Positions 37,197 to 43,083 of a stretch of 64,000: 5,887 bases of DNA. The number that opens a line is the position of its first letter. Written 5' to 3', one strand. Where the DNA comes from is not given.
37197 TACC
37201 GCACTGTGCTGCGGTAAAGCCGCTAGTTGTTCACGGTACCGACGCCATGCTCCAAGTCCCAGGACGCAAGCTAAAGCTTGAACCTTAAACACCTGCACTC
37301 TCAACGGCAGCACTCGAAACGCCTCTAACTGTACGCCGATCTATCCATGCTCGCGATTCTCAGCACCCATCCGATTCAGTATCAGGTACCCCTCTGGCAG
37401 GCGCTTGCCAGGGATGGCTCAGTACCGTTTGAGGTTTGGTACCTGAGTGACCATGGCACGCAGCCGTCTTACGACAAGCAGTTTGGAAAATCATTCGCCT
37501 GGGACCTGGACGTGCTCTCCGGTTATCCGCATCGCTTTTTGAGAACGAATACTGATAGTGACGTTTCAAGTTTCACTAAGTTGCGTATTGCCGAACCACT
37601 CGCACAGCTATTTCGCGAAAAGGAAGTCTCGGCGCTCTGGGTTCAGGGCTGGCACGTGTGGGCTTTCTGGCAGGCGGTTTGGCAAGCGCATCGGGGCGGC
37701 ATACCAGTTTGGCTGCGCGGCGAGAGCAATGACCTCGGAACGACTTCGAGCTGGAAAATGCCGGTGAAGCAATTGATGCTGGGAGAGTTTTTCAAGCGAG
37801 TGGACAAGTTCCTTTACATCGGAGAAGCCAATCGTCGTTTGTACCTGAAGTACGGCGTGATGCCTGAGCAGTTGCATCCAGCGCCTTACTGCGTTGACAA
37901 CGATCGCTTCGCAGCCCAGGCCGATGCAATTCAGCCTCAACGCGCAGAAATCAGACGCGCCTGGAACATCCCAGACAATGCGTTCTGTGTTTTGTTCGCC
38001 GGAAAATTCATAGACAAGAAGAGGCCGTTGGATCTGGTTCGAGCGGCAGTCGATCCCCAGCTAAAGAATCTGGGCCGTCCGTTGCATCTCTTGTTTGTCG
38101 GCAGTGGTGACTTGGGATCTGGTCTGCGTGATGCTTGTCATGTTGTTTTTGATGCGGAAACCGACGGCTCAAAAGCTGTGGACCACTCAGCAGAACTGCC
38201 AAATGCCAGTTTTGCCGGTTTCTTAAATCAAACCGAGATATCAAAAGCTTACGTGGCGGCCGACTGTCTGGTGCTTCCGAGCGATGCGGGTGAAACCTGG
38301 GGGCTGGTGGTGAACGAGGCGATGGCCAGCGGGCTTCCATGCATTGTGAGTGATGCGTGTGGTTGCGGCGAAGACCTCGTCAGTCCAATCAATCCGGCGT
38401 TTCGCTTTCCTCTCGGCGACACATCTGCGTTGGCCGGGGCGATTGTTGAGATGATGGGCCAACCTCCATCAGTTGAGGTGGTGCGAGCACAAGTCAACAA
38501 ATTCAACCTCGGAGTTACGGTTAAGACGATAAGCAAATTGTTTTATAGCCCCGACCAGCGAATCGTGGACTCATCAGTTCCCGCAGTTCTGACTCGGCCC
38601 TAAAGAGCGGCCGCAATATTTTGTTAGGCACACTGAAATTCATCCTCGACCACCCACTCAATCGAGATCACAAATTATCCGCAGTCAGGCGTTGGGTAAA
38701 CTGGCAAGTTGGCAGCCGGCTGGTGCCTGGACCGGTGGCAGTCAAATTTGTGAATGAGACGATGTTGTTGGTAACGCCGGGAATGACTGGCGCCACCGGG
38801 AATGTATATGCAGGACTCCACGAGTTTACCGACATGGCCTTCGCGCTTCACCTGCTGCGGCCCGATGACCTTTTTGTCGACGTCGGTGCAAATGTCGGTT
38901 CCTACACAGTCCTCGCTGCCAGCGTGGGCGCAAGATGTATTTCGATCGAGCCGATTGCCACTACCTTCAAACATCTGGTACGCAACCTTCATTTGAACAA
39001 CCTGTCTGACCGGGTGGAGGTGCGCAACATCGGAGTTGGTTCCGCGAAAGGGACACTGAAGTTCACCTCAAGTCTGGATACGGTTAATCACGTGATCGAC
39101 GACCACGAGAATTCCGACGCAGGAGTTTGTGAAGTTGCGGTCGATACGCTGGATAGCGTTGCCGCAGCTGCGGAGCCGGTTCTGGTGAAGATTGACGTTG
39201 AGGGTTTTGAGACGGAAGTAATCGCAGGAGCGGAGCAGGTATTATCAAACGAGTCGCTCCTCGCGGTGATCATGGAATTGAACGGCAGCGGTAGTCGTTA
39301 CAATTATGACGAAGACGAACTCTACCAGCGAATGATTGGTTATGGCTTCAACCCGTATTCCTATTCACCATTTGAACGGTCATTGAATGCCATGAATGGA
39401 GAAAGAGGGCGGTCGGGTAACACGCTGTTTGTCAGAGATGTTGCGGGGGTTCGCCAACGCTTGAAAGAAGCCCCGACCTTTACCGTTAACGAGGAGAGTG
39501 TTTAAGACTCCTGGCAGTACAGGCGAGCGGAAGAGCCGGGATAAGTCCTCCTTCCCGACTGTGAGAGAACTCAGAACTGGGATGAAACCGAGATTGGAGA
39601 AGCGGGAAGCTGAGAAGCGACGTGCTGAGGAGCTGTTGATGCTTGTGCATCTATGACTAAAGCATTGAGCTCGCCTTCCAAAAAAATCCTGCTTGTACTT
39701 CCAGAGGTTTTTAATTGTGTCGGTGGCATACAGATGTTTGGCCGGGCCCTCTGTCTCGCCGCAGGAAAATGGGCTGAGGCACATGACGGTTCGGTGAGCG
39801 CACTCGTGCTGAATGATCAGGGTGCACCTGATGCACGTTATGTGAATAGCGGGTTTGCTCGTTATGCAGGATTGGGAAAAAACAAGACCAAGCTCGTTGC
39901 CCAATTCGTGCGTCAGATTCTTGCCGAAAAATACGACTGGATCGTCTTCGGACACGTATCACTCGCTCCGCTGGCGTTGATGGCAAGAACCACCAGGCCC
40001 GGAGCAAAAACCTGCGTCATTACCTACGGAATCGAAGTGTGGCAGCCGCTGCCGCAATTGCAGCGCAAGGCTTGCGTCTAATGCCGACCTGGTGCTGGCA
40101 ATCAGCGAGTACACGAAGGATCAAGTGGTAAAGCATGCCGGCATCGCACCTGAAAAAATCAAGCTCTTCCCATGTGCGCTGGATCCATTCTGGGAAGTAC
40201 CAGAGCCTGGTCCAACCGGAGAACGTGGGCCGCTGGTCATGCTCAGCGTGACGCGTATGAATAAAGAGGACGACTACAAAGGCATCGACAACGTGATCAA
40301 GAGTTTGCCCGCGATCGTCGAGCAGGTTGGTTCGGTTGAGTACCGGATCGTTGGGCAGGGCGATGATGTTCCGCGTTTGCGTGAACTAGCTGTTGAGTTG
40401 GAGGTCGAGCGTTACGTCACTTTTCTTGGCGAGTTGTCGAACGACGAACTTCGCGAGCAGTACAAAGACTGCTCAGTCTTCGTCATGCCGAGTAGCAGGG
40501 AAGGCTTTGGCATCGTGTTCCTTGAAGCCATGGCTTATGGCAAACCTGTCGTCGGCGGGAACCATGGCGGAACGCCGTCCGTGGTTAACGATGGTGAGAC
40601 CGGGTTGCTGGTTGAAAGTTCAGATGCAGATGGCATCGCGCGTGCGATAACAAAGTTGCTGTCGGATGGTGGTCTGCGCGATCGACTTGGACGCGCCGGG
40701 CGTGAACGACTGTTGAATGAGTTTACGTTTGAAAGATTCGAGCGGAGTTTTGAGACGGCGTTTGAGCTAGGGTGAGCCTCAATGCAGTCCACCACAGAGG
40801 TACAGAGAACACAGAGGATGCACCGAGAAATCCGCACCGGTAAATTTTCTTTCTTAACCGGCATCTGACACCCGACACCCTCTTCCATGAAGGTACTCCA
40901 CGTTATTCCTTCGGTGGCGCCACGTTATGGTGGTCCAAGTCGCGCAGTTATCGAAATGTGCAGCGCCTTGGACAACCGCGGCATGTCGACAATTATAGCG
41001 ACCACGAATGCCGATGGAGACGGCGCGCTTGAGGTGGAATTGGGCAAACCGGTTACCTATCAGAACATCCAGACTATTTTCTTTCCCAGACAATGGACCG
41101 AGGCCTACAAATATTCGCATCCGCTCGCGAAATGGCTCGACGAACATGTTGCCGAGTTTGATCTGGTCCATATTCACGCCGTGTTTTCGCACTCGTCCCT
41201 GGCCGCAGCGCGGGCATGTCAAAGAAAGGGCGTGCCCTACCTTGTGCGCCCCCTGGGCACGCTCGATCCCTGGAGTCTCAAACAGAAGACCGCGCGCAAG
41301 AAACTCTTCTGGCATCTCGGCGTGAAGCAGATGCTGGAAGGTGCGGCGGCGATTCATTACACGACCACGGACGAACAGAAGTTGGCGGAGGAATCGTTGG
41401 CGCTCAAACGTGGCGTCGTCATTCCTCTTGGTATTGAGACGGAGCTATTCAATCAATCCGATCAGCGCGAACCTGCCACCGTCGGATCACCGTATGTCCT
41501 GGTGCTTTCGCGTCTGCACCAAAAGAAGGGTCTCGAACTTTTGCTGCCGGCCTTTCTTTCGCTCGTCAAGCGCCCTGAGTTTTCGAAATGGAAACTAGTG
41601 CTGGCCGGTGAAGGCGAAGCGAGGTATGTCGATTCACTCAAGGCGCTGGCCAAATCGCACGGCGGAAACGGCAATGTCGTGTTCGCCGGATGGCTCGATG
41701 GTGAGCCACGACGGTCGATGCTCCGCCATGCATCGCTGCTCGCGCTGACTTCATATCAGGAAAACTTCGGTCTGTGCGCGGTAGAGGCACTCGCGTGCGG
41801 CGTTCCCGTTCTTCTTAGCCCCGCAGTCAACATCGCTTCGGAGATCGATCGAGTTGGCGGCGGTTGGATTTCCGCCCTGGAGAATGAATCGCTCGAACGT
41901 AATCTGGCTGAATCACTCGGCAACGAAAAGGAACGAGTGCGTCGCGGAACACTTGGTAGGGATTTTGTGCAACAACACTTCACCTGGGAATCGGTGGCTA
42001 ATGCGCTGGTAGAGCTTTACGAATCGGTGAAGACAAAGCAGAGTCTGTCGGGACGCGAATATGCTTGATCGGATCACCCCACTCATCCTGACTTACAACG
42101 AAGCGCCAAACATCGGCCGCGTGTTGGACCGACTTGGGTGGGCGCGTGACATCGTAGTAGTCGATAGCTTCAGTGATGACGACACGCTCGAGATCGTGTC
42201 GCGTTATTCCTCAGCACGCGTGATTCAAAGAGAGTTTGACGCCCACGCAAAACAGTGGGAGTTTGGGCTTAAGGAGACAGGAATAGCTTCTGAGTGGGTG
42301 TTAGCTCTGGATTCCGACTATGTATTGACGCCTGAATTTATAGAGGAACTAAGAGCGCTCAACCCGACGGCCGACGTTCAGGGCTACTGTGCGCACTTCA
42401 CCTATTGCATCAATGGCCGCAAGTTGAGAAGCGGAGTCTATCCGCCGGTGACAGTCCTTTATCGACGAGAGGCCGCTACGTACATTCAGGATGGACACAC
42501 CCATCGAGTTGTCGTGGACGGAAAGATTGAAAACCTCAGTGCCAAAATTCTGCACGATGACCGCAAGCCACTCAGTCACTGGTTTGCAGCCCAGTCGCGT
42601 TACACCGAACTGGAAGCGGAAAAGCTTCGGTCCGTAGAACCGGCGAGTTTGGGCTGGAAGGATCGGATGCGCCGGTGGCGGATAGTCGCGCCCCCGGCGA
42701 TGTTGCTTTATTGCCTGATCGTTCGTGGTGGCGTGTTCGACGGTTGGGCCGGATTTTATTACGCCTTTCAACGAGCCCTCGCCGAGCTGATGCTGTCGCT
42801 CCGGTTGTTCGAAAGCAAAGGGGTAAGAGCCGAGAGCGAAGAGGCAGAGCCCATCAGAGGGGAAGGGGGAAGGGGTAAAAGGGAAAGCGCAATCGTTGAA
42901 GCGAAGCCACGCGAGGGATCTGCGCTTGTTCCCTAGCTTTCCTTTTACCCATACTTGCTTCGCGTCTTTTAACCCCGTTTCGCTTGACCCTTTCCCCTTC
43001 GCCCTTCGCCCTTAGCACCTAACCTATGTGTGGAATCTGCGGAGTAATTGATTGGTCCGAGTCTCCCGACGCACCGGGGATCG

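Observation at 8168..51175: Family of hairpin elements whose arms are tandem heptanucleotide repeats, filling the intergenic gaps of the locus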

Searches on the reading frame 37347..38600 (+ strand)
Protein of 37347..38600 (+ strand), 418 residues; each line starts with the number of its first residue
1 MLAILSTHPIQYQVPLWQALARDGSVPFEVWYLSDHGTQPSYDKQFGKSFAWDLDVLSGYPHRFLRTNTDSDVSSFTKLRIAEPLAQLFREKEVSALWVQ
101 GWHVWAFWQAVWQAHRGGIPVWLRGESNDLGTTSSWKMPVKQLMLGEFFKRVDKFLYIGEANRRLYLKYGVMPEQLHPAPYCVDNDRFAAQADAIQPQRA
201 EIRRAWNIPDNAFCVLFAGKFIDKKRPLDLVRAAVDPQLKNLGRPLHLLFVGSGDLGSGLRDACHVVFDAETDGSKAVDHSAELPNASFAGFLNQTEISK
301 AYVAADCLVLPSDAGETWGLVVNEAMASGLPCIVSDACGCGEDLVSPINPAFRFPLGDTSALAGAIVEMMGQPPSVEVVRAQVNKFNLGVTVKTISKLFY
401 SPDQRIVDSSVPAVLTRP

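Call 97: search_protein_families(library=pfam, proteins=[window:37347-38600:+], max_evalue=0.0001)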
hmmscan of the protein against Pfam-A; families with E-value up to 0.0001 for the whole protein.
window:37347-38600:+ (418 aa): 4 families
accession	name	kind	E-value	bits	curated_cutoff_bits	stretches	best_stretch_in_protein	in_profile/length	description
PF00534.26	Glycos_transf_1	-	8e-19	68.2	26.4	1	199-373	2-159/172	Glycosyl transferases group 1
PF13692.12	Glyco_trans_1_4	-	3.6e-18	66.6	27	1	215-370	4-140/142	Glycosyl transferases group 1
PF13579.12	Glyco_trans_4_4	-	1.8e-07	32.1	29.7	1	74-181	52-157/158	Glycosyl transferase 4-like domain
PF20706.3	GT4-conflict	-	6.2e-07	29.2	26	1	294-373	271-340/385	Family 4 Glycosyltransferase in conflict systems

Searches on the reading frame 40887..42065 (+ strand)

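Call 15: search_protein_families(library=pfam, proteins=[window:40887-42065:+], max_evalue=0.01)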
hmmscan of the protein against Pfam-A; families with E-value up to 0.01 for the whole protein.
window:40887-42065:+ (393 aa): 6 families
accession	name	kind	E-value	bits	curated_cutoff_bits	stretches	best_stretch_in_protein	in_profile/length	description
PF00534.26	Glycos_transf_1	-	9.7e-26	90.8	26.4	1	193-355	7-167/172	Glycosyl transferases group 1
PF13692.12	Glyco_trans_1_4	-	4.7e-21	76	27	1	202-324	2-120/142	Glycosyl transferases group 1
PF13579.12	Glyco_trans_4_4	-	2e-16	61.1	29.7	1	15-182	1-158/158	Glycosyl transferase 4-like domain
PF20706.3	GT4-conflict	-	5.9e-16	58.9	26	1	186-323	180-323/385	Family 4 Glycosyltransferase in conflict systems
PF13439.12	Glyco_transf_4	-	6.4e-14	52.8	28.5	1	14-186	1-169/170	Glycosyltransferase Family 4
PF13524.12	Glyco_trans_1_2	-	0.00071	20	25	1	250-375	27-143/144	Glycosyl transferase-like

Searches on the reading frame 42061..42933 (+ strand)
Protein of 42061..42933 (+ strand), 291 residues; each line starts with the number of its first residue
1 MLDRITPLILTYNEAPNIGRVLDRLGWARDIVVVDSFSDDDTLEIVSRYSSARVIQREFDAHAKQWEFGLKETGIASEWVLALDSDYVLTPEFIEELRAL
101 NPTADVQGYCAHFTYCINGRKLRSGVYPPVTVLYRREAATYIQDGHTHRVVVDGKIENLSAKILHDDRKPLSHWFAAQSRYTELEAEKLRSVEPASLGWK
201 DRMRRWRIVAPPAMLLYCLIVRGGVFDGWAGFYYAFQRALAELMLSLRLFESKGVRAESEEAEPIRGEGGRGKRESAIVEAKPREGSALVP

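Call 15: search_protein_families(library=pfam, proteins=[window:42061-42933:+], max_evalue=0.01)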
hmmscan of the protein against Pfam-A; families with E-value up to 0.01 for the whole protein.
window:42061-42933:+ (291 aa): 3 families
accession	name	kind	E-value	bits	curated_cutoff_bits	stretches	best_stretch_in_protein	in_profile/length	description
PF00535.33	Glycos_transf_2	-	1.2e-12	48.6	23.3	1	9-126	4-128/168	Glycosyl transferase family 2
PF13641.12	Glyco_tranf_2_3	-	0.0022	18.5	27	1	8-102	6-114/230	Glycosyltransferase like family 2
PF13704.12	Glyco_tranf_2_4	-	0.0032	18.4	27.5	1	13-93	2-88/98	Glycosyl transferase family 2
